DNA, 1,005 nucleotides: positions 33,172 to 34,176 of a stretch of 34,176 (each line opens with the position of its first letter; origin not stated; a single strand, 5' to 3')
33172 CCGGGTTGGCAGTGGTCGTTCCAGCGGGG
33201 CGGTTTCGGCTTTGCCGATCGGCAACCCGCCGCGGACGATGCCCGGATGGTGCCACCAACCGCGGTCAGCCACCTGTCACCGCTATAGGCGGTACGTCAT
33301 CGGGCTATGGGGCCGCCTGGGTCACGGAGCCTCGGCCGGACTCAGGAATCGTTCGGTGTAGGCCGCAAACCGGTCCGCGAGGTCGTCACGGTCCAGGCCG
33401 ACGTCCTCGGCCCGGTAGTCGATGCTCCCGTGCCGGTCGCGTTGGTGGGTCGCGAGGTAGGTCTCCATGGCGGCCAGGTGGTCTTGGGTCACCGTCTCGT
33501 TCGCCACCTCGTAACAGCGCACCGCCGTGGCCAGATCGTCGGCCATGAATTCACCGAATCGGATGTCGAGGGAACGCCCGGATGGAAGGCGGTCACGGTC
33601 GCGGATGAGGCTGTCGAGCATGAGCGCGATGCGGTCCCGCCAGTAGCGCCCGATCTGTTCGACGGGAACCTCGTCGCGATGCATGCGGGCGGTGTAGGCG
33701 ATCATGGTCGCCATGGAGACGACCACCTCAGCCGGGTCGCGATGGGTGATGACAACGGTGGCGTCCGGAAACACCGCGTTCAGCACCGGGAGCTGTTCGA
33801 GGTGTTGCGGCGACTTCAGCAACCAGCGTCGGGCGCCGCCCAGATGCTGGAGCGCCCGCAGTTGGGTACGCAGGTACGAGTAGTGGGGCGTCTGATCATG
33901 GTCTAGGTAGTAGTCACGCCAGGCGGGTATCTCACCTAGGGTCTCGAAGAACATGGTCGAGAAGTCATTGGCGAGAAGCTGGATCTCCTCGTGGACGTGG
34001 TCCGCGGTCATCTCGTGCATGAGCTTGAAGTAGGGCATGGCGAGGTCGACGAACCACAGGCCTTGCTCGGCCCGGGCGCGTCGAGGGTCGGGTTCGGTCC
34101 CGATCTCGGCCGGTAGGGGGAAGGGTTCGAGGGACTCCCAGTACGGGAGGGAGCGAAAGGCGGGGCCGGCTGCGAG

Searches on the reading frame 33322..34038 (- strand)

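Call 67: search_protein_families(library=pfam, proteins=[window:33322-34038:-], max_evalue=0.00001)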
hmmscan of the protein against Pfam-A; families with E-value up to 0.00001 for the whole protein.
window:33322-34038:- (238 aa): 1 family
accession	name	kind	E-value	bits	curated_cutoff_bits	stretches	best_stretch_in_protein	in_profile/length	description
PF13469.12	Sulfotransfer_3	-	4.5e-25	89.6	27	1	7-180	67-211/216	Sulfotransferase family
